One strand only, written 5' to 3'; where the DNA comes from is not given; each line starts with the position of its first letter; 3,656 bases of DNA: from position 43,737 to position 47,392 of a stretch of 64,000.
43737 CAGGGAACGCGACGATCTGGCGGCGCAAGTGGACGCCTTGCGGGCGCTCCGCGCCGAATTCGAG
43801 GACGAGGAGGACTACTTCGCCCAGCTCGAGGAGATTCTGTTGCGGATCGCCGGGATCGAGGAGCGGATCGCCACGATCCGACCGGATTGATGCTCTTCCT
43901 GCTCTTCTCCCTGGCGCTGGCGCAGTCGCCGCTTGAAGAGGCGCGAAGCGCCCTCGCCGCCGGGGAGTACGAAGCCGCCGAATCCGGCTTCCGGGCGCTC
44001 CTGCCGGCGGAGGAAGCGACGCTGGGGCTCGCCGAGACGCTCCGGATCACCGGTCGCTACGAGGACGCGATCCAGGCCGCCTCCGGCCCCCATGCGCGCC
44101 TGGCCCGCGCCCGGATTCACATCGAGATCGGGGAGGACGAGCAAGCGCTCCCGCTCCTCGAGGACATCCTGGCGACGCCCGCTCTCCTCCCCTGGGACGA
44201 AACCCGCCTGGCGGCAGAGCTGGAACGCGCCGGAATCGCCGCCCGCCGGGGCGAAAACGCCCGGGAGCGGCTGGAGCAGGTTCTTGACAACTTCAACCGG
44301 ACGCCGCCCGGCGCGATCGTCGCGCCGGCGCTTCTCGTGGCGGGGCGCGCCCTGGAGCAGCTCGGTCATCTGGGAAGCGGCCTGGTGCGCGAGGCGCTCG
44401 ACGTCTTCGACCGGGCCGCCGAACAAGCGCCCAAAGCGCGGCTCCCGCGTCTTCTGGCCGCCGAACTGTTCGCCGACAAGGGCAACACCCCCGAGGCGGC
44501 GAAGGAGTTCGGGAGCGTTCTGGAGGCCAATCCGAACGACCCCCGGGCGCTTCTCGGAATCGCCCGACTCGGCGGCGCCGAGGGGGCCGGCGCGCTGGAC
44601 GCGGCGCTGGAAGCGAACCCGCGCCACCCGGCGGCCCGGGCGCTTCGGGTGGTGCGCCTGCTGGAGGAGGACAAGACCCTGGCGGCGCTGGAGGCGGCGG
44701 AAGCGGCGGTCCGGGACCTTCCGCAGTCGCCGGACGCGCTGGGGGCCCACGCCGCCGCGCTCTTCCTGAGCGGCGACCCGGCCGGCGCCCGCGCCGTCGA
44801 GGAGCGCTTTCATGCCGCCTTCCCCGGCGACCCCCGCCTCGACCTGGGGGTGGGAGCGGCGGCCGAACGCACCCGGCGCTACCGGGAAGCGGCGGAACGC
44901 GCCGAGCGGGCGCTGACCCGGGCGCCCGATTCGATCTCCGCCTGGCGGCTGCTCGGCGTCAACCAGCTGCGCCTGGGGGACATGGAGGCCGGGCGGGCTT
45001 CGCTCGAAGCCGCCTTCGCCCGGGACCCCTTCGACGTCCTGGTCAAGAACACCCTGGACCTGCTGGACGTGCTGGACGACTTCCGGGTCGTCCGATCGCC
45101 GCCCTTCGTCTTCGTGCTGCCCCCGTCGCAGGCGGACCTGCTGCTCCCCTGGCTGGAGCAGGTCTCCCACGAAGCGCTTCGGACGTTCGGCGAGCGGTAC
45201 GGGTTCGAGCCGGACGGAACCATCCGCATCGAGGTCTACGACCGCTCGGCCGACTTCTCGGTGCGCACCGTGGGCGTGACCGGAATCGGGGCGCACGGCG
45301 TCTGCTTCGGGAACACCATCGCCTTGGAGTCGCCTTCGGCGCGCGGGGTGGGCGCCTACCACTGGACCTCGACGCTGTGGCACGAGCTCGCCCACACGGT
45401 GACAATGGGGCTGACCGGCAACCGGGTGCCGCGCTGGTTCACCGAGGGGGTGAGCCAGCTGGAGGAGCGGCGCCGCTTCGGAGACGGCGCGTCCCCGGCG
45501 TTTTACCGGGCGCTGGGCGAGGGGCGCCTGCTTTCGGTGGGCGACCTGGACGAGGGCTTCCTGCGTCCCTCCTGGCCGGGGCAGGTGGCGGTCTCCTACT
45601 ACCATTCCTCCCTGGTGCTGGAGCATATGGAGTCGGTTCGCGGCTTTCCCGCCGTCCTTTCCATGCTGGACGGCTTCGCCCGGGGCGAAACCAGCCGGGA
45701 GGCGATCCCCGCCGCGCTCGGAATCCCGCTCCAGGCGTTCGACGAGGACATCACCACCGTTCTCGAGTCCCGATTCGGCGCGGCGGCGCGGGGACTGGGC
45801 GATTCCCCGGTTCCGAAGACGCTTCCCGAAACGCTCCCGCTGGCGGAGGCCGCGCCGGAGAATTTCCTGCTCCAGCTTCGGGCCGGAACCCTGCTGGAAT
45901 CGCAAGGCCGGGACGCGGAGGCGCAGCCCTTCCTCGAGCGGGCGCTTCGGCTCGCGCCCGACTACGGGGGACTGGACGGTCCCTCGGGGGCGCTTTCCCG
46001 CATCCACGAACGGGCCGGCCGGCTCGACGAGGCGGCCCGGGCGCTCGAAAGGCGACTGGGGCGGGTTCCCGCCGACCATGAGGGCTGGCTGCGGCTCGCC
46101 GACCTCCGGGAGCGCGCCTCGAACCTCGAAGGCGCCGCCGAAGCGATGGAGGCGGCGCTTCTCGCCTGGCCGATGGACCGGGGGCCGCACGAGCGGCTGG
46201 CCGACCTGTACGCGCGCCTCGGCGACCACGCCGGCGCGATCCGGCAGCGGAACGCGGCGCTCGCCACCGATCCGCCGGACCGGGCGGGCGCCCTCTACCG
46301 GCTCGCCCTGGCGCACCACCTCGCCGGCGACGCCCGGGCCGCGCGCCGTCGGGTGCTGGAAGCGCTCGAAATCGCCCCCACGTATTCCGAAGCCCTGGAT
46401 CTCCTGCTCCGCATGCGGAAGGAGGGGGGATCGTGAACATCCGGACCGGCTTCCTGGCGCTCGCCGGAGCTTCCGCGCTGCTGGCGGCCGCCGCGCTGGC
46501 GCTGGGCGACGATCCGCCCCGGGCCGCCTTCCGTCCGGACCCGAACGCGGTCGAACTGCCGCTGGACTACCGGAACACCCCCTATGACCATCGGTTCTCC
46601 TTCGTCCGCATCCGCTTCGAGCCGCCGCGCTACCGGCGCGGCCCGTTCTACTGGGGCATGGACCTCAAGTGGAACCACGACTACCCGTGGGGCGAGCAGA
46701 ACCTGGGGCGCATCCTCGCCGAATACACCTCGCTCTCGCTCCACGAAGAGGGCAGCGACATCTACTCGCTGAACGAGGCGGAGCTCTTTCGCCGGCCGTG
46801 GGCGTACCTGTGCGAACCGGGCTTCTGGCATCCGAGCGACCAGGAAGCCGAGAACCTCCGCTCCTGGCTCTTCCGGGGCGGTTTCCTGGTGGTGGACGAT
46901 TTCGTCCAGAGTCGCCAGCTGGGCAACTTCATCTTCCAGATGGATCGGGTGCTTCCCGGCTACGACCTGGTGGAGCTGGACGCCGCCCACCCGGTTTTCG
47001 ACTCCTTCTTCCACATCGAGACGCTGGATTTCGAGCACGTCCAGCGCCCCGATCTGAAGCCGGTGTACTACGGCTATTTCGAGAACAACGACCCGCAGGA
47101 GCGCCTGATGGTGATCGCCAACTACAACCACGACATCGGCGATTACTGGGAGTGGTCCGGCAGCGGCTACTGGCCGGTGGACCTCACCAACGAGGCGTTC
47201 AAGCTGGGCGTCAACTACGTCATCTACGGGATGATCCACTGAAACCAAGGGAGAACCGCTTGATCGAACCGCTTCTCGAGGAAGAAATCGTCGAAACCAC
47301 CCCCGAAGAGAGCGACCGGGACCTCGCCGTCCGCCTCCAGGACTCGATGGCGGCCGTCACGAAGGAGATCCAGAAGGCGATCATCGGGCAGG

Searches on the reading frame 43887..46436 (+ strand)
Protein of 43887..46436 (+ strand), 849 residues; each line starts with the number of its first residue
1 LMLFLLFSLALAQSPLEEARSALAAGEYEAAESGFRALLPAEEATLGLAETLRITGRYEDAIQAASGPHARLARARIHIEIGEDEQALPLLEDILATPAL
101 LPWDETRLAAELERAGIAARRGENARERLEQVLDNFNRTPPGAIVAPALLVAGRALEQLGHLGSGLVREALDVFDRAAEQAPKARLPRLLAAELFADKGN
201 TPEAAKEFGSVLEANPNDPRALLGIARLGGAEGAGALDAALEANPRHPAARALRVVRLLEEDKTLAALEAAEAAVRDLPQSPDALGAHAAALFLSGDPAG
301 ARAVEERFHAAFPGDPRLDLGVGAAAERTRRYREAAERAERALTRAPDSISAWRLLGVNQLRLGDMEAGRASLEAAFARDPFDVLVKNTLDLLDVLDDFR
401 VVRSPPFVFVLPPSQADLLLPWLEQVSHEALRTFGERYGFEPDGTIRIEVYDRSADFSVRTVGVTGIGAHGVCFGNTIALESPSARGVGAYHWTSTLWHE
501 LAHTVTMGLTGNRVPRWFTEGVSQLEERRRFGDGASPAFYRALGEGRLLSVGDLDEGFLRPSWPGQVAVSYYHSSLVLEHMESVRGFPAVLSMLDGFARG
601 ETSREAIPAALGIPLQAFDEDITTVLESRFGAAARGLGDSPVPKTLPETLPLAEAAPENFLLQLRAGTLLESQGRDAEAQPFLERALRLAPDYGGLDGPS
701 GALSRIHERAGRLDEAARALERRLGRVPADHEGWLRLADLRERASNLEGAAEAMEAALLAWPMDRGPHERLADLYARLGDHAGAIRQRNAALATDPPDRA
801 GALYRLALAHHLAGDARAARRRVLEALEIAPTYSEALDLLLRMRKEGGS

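Call 47: search_protein_families(library=pfam, proteins=[window:43887-46436:+], max_evalue=0.0001)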
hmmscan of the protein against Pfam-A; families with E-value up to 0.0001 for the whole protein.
window:43887-46436:+ (849 aa): 12 families
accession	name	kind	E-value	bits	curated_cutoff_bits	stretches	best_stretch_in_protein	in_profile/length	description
PF13432.12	TPR_16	-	7.2e-28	97.1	32.7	2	703-761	3-61/65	Tetratricopeptide repeat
PF13428.12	TPR_14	-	5.7e-26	88.8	23.5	1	702-740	6-44/44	Tetratricopeptide repeat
PF14559.12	TPR_19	-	2.9e-20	72.8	25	1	163-227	3-67/68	Tetratricopeptide repeat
PF07719.23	TPR_2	-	1.3e-14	53.5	27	0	665-693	6-34/34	Tetratricopeptide repeat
PF13181.12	TPR_8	-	1.2e-12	47.3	25.7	0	665-693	6-34/34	Tetratricopeptide repeat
PF13424.12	TPR_12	-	2.9e-10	40.6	30.1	1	664-724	7-72/77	Tetratricopeptide repeat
PF13485.12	Peptidase_MA_2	-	1.2e-08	35.4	32.4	1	492-625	64-198/201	Peptidase MA superfamily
PF23914.1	TPR_CcmH_CycH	-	1.8e-07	31.5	42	0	717-820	36-141/158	Cytochrome c-type biogenesis protein H TPR domain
PF13431.12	TPR_17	-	3.5e-07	30.4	24.4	0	791-820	5-33/34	Tetratricopeptide repeat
PF13174.12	TPR_6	-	2e-06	28.5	26.3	0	663-692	3-32/33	Tetratricopeptide repeat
PF13176.12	TPR_7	-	1e-05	25.6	27.9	0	667-694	6-33/36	Tetratricopeptide repeat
PF13371.12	TPR_9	-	2e-05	25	35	1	324-382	3-61/73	Tetratricopeptide repeat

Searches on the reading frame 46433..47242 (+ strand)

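Call 47: search_protein_families(library=pfam, proteins=[window:46433-47242:+], max_evalue=0.0001)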
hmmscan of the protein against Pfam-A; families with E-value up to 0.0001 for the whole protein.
window:46433-47242:+ (269 aa): 1 family
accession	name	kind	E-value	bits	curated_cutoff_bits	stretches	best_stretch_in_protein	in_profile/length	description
PF13709.12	DUF4159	-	5.3e-41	140.8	25.9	1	77-267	9-202/202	Domain of unknown function (DUF4159)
